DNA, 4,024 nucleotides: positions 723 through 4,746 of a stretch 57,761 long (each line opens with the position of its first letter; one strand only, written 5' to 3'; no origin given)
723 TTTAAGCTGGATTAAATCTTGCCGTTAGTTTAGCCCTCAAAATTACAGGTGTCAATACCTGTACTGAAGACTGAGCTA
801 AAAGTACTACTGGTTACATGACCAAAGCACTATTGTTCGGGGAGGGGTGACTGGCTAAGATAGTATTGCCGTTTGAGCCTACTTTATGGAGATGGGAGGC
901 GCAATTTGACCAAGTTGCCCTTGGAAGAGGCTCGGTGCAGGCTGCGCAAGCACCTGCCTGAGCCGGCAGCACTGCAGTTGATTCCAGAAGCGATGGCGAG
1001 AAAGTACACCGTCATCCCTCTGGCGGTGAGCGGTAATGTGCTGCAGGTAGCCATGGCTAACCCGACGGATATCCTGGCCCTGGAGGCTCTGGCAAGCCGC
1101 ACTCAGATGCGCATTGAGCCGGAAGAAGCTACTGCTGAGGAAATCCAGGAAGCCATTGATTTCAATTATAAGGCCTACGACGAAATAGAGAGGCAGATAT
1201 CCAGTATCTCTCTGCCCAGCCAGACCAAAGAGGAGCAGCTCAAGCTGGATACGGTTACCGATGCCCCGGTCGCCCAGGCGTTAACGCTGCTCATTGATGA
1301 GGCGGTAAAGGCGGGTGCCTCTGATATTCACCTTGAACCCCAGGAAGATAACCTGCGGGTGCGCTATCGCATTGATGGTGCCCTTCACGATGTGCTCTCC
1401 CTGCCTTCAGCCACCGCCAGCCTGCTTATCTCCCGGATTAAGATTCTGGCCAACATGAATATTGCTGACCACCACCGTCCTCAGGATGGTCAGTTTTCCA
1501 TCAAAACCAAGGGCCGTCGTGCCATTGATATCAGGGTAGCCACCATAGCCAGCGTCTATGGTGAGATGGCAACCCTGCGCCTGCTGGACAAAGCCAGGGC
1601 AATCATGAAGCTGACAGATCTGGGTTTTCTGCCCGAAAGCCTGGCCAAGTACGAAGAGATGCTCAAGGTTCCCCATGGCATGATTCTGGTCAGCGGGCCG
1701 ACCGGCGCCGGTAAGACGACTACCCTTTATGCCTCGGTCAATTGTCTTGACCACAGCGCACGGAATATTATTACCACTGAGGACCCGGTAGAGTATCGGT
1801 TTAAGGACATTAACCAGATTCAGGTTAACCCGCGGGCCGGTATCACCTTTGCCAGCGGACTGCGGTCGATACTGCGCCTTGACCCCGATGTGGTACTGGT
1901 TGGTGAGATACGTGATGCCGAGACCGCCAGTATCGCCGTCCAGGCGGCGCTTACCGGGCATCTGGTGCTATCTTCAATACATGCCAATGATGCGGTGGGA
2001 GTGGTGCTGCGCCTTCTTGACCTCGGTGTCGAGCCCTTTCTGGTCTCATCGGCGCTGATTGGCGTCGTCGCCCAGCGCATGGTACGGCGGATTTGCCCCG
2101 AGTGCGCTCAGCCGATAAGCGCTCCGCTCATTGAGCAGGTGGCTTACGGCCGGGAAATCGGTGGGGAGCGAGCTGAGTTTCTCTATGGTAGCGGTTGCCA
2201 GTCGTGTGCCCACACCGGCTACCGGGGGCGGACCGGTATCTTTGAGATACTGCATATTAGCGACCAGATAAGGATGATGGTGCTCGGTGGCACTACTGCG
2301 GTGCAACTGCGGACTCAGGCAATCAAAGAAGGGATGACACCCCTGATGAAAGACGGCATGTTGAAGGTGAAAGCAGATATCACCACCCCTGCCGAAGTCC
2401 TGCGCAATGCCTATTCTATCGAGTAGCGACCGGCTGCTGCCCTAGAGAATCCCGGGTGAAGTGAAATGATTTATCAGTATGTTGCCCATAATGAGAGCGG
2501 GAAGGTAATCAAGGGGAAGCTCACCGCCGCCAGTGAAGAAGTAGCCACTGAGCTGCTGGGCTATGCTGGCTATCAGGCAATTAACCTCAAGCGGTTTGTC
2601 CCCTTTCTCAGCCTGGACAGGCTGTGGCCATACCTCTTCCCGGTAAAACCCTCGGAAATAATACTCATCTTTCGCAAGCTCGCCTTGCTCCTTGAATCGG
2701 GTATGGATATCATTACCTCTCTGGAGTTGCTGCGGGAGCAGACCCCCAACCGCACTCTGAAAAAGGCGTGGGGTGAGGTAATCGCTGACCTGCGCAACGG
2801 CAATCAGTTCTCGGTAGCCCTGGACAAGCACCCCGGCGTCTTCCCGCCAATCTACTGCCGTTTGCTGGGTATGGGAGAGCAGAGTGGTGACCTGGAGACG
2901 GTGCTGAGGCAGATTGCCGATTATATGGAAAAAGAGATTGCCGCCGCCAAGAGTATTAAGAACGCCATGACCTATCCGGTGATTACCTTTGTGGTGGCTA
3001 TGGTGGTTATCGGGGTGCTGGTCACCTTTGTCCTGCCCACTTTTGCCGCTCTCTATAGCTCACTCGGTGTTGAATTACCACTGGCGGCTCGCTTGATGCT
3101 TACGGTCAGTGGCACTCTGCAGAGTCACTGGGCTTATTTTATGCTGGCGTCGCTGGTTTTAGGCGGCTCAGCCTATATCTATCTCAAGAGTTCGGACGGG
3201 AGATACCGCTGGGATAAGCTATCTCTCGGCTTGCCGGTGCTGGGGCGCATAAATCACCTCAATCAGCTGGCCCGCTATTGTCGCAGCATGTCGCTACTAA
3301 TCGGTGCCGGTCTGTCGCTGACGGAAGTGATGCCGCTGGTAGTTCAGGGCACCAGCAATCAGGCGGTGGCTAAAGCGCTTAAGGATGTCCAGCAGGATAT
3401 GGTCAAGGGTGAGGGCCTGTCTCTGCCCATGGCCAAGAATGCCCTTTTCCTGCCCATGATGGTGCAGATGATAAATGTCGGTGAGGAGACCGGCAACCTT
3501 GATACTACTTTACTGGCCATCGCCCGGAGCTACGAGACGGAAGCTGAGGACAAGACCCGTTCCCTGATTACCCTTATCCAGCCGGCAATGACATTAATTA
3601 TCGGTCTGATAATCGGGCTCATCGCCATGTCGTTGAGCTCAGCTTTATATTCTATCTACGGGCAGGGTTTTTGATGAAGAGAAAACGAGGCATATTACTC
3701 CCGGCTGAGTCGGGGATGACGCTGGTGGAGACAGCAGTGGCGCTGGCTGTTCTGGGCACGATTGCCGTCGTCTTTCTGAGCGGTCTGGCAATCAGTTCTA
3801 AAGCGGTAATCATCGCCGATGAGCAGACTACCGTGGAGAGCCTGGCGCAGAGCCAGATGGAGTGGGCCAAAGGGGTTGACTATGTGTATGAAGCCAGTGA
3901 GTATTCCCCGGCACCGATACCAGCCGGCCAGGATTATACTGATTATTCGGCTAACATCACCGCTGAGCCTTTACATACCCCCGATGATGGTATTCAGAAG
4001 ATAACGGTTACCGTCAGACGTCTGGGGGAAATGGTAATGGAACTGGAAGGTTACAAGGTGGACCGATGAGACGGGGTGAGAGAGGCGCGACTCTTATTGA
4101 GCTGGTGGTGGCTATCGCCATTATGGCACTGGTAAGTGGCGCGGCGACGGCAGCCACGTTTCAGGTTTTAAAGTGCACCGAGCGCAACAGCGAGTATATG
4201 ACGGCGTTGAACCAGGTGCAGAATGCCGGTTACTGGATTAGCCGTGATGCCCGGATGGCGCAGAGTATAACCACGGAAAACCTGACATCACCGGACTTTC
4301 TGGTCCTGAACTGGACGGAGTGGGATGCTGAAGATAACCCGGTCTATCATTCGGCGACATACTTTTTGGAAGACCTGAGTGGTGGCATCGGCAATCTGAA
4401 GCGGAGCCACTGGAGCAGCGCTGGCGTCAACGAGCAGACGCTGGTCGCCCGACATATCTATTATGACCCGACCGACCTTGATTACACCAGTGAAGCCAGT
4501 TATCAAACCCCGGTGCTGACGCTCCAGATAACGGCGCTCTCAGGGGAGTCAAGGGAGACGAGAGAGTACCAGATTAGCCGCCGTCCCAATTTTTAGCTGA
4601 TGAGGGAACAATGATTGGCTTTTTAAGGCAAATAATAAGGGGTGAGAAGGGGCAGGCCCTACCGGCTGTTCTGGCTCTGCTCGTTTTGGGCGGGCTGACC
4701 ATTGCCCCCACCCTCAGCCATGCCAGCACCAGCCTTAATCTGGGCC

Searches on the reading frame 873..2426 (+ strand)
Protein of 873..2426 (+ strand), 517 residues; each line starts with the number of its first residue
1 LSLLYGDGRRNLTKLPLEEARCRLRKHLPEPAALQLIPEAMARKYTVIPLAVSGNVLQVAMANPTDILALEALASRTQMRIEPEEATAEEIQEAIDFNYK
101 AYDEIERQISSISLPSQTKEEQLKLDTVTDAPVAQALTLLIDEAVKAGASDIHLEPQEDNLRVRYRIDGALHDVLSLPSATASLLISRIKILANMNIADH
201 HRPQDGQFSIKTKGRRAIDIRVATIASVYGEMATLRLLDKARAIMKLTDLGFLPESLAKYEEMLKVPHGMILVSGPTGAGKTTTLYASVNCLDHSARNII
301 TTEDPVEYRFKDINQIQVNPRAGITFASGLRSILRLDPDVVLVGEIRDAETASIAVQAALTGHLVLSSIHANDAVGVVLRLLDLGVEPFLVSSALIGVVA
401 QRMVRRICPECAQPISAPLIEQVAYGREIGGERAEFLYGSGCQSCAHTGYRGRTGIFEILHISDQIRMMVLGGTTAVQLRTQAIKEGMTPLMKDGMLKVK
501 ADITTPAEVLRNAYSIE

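Call 29: search_protein_families(library=pfam, proteins=[window:873-2426:+], max_evalue=0.001)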
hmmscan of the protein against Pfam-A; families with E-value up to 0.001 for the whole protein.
window:873-2426:+ (517 aa): 3 families
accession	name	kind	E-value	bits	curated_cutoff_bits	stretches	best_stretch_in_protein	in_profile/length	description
PF00437.27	T2SSE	-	8.2e-127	423.3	24.9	1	129-511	4-370/370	Type II/IV secretion system protein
PF05157.20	MshEN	-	5.9e-17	61.9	23.1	1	22-99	6-84/90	MshEN domain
PF13604.12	AAA_30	-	0.00031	21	27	0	260-300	10-50/191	AAA domain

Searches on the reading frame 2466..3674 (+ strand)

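Call 29: search_protein_families(library=pfam, proteins=[window:2466-3674:+], max_evalue=0.001)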
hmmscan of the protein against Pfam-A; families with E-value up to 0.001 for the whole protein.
window:2466-3674:+ (402 aa): 1 family
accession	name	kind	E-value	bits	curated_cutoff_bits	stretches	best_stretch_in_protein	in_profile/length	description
PF00482.28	T2SSF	-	1e-59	200.4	25.2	2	69-191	2-125/125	Type II secretion system (T2SS), protein F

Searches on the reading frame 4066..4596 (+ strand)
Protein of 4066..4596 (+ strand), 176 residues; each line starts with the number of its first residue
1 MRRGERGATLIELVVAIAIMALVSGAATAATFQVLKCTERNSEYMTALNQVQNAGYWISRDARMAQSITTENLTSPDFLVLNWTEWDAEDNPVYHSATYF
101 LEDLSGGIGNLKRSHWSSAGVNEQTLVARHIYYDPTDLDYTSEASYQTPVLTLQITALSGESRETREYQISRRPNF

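Call 29: search_protein_families(library=pfam, proteins=[window:4066-4596:+], max_evalue=0.001)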
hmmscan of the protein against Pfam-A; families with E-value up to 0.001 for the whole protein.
window:4066-4596:+ (176 aa): 1 family
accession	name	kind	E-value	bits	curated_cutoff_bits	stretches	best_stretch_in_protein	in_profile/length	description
PF07963.17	N_methyl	-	7.1e-07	29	21.2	1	2-27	1-26/27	Prokaryotic N-terminal methylation motif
